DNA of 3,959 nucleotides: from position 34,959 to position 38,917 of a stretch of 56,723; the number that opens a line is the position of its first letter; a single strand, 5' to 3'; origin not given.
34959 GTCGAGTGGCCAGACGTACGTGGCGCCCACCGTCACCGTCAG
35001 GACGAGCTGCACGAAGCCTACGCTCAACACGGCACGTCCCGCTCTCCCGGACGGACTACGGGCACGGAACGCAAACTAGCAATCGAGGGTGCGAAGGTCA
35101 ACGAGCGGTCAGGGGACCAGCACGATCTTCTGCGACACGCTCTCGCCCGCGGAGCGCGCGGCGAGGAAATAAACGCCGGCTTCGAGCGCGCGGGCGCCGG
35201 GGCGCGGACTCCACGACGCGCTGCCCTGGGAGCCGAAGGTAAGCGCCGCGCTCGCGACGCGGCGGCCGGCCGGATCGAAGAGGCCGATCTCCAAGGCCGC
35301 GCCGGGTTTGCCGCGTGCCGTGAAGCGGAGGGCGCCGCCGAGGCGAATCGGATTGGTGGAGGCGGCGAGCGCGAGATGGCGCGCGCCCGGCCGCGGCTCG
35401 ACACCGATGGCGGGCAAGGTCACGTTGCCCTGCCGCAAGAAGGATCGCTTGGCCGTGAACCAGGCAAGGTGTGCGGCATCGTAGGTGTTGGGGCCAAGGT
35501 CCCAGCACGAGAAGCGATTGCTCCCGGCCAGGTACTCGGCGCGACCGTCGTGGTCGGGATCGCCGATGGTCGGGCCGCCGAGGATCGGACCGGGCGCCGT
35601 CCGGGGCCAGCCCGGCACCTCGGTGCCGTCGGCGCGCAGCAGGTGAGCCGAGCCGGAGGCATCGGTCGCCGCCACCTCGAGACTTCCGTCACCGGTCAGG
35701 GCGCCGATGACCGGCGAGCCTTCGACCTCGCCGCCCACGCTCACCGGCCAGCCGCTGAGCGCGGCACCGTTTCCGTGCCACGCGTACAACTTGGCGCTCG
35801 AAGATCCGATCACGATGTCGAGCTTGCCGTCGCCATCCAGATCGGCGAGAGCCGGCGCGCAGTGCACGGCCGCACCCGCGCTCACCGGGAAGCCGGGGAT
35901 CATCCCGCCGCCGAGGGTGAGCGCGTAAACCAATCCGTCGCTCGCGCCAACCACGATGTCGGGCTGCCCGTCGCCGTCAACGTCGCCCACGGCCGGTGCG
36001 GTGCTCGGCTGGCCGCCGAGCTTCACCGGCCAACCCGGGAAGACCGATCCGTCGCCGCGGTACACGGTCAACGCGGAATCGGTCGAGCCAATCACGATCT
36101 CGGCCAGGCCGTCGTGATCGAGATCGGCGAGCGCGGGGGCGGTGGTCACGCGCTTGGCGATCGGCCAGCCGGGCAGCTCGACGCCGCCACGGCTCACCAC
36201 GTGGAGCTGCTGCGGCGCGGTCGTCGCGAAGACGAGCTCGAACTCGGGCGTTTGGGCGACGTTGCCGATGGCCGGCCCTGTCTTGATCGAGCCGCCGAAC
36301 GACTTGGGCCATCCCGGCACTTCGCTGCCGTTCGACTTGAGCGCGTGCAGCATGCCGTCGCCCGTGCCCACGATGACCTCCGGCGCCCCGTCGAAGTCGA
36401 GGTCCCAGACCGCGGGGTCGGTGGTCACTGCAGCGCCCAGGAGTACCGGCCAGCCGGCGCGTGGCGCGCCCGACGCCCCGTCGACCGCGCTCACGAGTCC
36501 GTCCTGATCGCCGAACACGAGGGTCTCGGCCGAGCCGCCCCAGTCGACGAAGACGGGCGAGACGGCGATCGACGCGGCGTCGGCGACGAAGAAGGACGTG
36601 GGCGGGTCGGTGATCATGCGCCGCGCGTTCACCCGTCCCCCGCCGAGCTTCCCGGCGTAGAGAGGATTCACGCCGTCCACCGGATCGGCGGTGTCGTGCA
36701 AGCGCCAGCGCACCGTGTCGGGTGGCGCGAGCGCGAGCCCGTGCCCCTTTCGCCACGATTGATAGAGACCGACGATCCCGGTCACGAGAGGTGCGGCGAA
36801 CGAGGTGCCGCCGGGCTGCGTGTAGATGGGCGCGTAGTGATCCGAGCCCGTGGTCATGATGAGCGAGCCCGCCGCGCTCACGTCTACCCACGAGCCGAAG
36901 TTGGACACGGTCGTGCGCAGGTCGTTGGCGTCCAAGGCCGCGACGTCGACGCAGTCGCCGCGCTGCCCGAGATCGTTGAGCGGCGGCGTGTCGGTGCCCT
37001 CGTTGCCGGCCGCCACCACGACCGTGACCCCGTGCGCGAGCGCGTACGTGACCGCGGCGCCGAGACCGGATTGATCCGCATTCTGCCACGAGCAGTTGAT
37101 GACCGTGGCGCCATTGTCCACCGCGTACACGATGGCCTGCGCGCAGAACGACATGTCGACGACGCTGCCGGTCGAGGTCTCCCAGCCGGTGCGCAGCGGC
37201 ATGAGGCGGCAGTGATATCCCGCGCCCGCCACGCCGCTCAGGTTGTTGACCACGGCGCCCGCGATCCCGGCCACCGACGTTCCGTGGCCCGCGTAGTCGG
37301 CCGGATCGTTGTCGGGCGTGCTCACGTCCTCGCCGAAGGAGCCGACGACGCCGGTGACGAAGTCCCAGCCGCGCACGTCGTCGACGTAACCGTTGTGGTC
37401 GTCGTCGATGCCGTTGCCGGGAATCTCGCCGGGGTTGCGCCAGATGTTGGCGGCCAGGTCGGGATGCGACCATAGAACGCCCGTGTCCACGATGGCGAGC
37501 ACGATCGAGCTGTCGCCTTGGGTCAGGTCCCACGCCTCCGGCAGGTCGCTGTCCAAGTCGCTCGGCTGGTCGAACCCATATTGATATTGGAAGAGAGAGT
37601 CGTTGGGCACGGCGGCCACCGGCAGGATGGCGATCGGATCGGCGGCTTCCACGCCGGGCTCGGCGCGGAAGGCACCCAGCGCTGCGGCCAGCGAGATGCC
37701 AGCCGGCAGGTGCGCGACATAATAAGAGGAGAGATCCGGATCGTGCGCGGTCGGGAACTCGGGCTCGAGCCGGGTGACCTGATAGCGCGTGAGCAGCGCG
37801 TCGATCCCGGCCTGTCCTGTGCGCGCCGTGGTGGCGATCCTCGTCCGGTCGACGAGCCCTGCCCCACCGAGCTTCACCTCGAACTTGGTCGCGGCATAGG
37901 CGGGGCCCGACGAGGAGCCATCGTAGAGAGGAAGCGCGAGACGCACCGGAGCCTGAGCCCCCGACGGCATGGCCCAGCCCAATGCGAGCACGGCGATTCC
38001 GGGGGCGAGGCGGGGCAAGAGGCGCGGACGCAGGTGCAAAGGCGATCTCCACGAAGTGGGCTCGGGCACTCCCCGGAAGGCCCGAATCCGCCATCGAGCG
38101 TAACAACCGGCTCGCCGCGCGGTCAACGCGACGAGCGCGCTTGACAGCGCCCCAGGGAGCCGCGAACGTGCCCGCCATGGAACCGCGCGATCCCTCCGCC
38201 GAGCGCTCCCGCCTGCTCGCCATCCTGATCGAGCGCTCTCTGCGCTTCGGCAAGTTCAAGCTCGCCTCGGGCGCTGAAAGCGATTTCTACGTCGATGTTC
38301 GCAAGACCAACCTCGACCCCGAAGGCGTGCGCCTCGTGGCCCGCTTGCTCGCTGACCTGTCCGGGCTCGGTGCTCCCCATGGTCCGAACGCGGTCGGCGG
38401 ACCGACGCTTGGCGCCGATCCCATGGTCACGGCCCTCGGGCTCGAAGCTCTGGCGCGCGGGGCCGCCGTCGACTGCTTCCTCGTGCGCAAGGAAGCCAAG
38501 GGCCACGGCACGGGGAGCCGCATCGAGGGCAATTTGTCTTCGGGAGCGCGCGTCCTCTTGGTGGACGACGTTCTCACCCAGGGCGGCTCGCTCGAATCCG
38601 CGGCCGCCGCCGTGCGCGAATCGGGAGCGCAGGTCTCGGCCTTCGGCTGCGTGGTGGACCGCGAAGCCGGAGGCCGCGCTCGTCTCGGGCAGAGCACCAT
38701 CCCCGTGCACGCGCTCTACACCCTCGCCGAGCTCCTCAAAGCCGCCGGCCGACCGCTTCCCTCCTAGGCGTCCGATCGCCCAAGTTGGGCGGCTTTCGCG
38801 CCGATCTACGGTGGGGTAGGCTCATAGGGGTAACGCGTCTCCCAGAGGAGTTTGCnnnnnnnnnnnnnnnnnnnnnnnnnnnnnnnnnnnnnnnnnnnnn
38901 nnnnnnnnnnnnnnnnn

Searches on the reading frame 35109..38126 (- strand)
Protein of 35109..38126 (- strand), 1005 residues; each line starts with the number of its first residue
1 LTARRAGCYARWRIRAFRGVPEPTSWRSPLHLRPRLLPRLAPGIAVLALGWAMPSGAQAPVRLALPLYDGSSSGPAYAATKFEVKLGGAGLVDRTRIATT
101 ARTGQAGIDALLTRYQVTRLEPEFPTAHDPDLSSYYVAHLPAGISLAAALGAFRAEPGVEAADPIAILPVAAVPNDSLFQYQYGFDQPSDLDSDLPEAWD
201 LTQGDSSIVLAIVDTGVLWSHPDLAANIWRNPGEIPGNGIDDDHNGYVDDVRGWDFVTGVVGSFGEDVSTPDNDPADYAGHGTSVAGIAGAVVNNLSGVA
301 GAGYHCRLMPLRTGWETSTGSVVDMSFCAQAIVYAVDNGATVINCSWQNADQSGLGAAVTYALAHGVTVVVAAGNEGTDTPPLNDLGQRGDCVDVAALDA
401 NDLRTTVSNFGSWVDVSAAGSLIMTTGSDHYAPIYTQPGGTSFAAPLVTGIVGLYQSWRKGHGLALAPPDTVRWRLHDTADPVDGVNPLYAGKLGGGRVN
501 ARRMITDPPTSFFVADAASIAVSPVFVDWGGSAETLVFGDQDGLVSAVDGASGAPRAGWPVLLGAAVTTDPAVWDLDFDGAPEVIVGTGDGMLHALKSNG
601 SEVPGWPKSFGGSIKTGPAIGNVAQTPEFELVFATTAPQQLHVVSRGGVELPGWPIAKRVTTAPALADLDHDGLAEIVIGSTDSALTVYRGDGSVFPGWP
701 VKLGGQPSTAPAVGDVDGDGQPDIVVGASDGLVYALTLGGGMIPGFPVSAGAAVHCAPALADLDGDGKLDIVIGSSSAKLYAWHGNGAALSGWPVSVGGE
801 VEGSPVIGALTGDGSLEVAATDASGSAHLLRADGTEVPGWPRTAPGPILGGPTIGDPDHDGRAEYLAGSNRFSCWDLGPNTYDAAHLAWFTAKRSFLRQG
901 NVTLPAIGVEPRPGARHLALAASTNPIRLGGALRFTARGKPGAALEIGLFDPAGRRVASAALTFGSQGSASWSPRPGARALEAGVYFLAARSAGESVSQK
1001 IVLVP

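Call 9: search_protein_families(library=pfam, proteins=[window:35109-38126:-], max_evalue=0.01)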
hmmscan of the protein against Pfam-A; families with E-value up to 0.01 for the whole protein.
window:35109-38126:- (1005 aa): 10 families
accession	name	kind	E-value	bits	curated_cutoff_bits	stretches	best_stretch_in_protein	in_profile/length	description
PF00082.27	Peptidase_S8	-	1.2e-35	123.7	21.8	1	206-481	2-274/288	Subtilase family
PF13517.12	FG-GAP_3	-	8.2e-24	84.4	26.9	3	668-726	1-61/61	FG-GAP-like repeat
PF01839.29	FG-GAP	-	2.3e-15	56.5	22.1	3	709-733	3-34/37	FG-GAP repeat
PF13570.13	Beta-prop_ACSF4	-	2.7e-10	40.6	133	2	671-855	16-184/329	Beta-alanine-activating enzyme, beta-propeller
PF14783.12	BBS2_Mid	-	1.6e-08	35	27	0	665-695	3-33/108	Ciliary BBSome complex subunit 2, middle region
PF25292.1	Beta-prop_CGLA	-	3.6e-07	30.4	26.8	0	542-603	8-66/316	Lambda-carrageenase beta-propeller domain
PF23743.1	Beta-prop_BBS7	-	8.7e-06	25.7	27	0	530-597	181-250/299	BBS7 beta-propeller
PF15907.11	Itfg2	-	1.8e-05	24.6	27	0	666-691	80-105/330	Integrin-alpha FG-GAP repeat-containing protein 2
PF12256.14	TcdB_toxin_midN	-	0.0019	18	24.8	0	753-781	25-52/181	Insecticide toxin TcdB middle/N-terminal region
PF21348.3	RGL11_C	-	0.0031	16.8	27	0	567-604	87-121/490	Rhamnogalacturonan lyase family 11, C-terminal domain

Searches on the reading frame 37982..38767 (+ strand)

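Call 9: search_protein_families(library=pfam, proteins=[window:37982-38767:+], max_evalue=0.01)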
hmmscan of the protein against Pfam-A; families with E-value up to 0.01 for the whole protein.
window:37982-38767:+ (261 aa): 1 family
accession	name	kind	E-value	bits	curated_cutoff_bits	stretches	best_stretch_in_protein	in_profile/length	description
PF00156.33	Pribosyltran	-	1.9e-08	34.2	26.3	1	114-231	10-130/158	Phosphoribosyl transferase domain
